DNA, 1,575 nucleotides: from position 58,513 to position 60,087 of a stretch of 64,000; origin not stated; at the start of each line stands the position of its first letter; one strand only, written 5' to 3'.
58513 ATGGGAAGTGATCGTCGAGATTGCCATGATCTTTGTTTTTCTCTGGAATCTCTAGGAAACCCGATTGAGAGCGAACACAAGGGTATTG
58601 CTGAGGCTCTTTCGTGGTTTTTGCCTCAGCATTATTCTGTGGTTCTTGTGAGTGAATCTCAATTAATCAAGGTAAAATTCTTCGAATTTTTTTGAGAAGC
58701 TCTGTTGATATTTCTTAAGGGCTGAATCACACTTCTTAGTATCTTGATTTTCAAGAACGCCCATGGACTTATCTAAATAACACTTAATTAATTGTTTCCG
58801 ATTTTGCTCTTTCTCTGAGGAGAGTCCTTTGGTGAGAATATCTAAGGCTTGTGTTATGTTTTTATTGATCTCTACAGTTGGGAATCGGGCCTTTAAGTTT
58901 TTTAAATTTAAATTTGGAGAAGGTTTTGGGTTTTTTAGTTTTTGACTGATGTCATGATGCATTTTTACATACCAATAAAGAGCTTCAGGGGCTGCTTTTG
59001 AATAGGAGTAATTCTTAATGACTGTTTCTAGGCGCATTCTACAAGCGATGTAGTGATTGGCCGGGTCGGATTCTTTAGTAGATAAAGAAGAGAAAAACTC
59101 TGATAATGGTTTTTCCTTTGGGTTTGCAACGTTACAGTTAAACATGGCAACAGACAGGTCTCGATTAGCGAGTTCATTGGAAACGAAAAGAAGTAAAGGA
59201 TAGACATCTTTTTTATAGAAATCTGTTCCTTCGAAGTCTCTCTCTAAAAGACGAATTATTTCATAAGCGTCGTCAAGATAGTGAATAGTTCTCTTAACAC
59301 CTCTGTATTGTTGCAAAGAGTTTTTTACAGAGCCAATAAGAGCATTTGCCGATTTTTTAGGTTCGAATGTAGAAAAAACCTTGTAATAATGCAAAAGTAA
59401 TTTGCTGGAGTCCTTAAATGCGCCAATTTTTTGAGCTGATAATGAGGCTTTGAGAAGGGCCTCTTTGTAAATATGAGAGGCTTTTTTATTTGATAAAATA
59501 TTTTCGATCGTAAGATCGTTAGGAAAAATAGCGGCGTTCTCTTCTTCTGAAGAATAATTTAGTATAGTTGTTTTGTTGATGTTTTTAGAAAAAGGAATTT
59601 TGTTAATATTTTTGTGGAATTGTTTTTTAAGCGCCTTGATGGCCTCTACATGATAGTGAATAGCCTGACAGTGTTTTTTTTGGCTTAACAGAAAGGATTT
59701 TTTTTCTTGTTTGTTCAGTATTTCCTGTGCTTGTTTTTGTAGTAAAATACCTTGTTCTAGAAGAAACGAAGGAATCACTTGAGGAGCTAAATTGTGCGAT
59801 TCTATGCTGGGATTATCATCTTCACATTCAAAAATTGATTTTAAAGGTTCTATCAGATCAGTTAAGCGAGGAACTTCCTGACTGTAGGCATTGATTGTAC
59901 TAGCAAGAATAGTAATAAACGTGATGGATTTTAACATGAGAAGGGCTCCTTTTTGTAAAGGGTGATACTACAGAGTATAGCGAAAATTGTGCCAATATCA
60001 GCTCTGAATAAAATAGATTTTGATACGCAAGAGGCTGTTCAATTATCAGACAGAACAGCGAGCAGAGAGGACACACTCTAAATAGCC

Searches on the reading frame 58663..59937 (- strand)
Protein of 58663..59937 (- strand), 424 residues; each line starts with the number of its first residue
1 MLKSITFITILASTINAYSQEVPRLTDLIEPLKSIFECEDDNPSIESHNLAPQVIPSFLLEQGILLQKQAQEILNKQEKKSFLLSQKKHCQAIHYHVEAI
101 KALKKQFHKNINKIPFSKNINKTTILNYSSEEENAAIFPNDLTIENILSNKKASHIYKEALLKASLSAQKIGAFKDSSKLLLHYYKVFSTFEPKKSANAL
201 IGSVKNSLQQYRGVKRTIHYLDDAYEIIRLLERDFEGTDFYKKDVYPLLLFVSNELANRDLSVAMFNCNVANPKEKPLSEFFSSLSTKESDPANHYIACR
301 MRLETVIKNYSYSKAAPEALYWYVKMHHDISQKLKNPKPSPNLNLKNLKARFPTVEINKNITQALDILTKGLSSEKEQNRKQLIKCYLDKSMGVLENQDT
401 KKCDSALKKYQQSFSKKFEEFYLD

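Call 8: search_protein_families(library=pfam, proteins=[window:58663-59937:-])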
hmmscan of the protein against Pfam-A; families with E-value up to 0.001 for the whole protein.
window:58663-59937:- (424 aa): 1 family
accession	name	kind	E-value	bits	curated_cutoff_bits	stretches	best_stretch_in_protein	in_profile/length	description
PF13525.12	YfiO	-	0.00052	20.3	25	0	294-330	155-191/203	Outer membrane lipoprotein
